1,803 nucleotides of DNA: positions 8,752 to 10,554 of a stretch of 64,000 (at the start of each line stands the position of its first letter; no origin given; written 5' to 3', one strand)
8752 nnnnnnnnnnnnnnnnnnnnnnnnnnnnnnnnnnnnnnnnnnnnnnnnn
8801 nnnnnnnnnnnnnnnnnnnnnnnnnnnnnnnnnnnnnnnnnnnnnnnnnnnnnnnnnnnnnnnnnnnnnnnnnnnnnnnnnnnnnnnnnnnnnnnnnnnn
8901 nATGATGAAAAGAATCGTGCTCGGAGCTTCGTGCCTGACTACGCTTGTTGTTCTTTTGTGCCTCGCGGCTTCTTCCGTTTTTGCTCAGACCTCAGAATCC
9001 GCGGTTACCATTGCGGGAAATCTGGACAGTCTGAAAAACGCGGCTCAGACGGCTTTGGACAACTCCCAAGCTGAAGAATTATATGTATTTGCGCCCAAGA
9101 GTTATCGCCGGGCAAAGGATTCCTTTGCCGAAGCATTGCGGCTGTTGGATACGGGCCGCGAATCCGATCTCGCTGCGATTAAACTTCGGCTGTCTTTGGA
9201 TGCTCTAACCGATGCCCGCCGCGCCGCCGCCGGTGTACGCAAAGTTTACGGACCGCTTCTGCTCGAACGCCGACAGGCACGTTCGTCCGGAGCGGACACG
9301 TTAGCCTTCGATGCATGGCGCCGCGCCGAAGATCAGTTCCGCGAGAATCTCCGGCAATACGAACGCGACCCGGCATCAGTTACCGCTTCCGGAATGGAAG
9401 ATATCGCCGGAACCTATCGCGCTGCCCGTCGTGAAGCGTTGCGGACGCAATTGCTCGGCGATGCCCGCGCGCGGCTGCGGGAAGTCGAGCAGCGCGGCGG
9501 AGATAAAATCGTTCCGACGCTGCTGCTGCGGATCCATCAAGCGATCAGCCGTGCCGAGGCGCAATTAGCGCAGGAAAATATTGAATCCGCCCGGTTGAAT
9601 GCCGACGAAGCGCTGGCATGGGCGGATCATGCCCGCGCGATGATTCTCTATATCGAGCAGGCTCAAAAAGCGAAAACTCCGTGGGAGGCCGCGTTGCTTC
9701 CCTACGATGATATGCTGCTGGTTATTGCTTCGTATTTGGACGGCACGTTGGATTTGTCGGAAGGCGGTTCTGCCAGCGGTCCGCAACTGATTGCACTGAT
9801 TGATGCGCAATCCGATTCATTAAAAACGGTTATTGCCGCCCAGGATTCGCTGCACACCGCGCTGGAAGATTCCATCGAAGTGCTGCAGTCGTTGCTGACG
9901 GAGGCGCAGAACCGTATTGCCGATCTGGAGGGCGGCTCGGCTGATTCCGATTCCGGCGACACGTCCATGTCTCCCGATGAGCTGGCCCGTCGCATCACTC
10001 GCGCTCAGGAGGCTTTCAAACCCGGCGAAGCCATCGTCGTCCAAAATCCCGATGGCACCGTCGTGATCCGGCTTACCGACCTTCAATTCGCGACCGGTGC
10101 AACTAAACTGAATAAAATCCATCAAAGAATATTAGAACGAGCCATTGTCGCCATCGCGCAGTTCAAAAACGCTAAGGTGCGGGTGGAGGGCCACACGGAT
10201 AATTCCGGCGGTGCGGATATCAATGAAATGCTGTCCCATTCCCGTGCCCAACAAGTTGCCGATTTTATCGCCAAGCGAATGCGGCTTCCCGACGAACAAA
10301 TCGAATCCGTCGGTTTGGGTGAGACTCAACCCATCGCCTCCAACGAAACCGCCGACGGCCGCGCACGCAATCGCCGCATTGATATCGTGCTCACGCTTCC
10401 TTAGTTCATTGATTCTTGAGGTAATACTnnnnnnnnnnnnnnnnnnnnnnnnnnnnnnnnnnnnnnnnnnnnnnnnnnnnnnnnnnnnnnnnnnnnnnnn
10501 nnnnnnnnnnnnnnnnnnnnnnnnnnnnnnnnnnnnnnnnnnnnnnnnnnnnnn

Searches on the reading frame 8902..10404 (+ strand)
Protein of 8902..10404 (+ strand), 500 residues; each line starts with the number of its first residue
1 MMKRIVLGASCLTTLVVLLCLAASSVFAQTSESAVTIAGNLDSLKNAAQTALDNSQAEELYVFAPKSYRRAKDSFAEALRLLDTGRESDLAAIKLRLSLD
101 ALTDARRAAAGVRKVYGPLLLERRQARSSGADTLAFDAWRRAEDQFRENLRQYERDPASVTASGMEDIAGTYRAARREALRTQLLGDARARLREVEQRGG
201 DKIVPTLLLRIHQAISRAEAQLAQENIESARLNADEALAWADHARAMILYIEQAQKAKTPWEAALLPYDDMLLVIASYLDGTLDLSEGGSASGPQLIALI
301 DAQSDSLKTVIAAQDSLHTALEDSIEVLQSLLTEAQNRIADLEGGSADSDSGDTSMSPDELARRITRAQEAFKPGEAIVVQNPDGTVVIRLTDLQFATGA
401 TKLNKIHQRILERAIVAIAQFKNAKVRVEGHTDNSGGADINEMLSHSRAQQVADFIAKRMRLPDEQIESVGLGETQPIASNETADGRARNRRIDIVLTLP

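Call 30: search_protein_families(library=pfam, proteins=[window:8902-10404:+], max_evalue=0.0001)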
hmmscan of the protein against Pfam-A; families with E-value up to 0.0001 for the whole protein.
window:8902-10404:+ (500 aa): 1 family
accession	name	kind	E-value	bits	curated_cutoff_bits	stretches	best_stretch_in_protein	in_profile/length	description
PF00691.25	OmpA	-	2.7e-18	66.5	27.2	1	396-491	2-98/98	OmpA family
